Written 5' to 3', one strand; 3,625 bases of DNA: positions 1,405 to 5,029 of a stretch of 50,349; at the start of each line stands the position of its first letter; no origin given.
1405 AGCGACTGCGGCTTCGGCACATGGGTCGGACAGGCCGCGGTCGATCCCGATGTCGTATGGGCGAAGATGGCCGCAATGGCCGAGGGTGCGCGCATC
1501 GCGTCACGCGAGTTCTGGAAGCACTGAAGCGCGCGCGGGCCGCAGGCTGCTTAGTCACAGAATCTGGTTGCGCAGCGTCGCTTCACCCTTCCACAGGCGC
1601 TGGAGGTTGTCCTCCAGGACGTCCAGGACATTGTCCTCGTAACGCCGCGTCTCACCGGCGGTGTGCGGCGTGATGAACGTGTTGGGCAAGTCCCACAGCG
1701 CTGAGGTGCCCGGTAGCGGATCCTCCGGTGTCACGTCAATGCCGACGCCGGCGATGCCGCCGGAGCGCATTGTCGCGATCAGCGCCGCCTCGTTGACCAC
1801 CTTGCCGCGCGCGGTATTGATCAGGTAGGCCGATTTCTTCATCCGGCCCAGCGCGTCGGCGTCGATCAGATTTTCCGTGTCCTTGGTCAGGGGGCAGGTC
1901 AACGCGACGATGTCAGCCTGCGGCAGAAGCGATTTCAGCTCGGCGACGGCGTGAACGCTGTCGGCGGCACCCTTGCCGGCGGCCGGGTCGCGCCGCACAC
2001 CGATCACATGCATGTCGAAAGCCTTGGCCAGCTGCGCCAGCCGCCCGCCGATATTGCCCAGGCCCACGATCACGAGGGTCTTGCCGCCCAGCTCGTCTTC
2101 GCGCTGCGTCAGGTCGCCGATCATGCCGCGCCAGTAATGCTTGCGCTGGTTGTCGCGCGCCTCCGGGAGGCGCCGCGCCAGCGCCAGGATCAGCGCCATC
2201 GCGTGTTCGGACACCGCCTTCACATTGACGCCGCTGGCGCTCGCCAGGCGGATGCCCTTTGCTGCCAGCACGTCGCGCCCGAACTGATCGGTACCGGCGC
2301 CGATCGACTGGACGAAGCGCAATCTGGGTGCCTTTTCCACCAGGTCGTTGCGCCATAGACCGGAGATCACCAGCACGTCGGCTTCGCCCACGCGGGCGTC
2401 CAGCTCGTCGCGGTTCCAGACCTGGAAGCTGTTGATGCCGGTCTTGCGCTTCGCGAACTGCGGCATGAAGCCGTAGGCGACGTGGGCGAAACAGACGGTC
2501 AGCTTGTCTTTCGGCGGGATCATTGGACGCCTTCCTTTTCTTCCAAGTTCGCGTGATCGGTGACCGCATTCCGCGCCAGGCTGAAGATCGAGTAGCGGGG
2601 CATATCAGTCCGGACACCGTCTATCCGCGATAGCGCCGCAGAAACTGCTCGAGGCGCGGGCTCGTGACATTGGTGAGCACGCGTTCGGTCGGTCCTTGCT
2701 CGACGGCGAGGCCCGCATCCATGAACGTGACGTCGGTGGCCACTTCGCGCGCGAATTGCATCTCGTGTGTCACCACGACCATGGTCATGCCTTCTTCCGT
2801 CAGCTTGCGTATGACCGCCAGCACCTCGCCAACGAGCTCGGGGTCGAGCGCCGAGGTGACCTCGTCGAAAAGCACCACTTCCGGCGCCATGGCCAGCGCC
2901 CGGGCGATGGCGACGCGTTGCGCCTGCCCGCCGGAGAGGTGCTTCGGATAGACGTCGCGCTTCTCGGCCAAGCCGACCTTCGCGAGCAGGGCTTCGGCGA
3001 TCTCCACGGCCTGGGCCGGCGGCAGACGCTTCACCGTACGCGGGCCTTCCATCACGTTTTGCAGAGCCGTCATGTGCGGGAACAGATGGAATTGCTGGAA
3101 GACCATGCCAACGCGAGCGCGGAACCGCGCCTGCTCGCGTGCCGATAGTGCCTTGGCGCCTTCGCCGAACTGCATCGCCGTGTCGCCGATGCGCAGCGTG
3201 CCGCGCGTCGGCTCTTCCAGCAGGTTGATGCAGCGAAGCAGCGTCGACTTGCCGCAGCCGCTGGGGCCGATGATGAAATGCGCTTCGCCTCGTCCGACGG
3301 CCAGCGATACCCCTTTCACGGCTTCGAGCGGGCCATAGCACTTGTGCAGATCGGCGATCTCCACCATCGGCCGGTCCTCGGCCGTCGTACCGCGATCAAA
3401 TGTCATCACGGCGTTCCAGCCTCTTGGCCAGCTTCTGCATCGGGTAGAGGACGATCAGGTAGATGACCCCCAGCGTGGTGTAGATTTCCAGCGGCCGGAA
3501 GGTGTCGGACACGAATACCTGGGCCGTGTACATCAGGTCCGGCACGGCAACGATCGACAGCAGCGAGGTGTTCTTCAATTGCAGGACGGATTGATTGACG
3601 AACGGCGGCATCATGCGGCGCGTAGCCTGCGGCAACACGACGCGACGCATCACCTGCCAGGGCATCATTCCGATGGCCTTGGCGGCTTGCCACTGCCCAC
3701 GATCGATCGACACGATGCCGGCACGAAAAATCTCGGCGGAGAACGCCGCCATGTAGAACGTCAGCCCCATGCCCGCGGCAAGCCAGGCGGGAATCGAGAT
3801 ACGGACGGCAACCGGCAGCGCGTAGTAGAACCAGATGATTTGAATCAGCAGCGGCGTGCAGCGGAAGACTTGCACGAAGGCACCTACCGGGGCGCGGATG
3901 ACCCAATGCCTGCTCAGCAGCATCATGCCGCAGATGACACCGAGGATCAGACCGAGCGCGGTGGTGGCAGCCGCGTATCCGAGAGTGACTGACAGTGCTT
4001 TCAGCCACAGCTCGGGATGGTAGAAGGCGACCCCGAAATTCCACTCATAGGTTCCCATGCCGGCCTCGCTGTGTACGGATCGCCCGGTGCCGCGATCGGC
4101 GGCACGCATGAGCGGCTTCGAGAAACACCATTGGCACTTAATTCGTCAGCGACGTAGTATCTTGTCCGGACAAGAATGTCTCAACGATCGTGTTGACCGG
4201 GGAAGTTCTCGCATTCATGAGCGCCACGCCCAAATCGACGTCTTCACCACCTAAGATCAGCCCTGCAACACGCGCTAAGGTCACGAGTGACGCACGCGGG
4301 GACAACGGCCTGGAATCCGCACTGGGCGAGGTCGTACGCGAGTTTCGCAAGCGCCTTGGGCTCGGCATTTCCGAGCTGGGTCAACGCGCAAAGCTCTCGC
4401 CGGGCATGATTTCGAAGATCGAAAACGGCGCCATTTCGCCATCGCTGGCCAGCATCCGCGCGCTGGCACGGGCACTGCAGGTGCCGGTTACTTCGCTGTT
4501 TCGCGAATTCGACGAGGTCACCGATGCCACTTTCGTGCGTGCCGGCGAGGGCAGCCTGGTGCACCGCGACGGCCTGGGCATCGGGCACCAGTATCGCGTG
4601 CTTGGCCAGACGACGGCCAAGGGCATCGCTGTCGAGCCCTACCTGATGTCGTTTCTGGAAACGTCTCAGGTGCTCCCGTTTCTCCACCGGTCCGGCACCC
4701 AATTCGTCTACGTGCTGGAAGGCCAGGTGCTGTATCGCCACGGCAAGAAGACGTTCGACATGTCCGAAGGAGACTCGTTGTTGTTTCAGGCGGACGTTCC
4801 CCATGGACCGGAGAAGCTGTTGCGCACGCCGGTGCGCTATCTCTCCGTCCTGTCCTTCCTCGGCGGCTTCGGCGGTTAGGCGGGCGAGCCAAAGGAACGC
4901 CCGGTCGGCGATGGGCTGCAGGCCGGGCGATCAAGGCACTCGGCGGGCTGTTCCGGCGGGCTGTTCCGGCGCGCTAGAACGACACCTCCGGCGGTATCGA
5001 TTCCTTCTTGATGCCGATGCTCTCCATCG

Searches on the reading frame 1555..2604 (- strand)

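Call 61: search_protein_families(library=pfam, proteins=[window:1555-2604:-], max_evalue=0.001)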
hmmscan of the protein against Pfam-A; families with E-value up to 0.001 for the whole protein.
window:1555-2604:- (349 aa): 4 families
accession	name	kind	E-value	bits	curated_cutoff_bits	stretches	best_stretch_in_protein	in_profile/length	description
PF02826.25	2-Hacid_dh_C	-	1.2e-56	191.3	25.1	1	136-316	1-178/178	D-isomer specific 2-hydroxyacid dehydrogenase, NAD binding domain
PF00389.36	2-Hacid_dh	-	8.3e-11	42.1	24.6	1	64-317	29-103/134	D-isomer specific 2-hydroxyacid dehydrogenase, catalytic domain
PF00670.27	AdoHcyase_NAD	-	6.1e-06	26.9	27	1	172-265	21-110/162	S-adenosyl-L-homocysteine hydrolase, NAD binding domain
PF03446.21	NAD_binding_2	-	3.4e-05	24.3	21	1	179-288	4-116/161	NAD binding domain of 6-phosphogluconate dehydrogenase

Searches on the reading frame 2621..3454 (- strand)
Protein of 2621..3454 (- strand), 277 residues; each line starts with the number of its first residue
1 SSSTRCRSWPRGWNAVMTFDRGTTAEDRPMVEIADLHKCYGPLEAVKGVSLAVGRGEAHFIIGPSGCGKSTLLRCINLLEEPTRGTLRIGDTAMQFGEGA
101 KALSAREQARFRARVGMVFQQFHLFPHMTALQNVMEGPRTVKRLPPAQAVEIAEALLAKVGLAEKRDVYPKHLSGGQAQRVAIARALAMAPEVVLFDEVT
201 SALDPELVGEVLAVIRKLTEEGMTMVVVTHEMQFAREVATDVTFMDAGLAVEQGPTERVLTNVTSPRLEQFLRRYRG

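Call 61: search_protein_families(library=pfam, proteins=[window:2621-3454:-], max_evalue=0.001)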
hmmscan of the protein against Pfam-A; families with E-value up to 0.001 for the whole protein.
window:2621-3454:- (277 aa): 6 families
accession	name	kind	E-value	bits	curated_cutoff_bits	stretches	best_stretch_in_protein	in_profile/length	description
PF00005.33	ABC_tran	-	1.4e-34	120.1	25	1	47-201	2-137/137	ABC transporter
PF13304.12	AAA_21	-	1.1e-10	42.5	27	1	167-231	232-299/304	AAA domain, putative AbiEii toxin, Type IV TA system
PF02463.25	SMC_N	-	5.2e-10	39.6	40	1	58-238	26-205/220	RecF/RecN/SMC N terminal domain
PF01637.24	ATPase_2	-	8.7e-05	22.9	33.2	0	54-228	18-152/225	ATPase domain predominantly from Archaea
PF13191.12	AAA_16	-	0.00032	21.7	32.6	1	54-94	22-63/167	AAA ATPase domain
PF13555.12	AAA_29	-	0.00068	19.8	27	0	52-76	18-42/61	P-loop containing region of AAA domain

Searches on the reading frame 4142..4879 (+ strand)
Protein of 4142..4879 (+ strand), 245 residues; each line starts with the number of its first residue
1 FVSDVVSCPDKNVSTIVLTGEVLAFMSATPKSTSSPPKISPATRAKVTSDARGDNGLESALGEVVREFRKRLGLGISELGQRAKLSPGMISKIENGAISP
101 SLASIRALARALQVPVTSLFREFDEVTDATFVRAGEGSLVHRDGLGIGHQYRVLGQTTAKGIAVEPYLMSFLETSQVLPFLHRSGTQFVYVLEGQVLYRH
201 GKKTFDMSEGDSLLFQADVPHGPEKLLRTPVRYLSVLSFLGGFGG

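Call 61: search_protein_families(library=pfam, proteins=[window:4142-4879:+], max_evalue=0.001)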
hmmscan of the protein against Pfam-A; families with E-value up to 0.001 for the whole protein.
window:4142-4879:+ (245 aa): 5 families
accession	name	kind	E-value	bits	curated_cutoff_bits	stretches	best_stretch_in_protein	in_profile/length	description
PF13560.12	HTH_31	-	1.3e-11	45.1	27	1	60-116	1-58/64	Helix-turn-helix domain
PF07883.17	Cupin_2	-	1.5e-11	44.3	27.2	1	179-236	13-69/70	Cupin domain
PF01381.28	HTH_3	-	5.1e-11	42.9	23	1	65-117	1-53/55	Helix-turn-helix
PF02311.25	AraC_binding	-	2e-06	28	21.1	1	183-222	21-60/135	AraC-like ligand binding domain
PF12844.13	HTH_19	-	0.00014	22.1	30.2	1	62-120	1-59/64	Helix-turn-helix domain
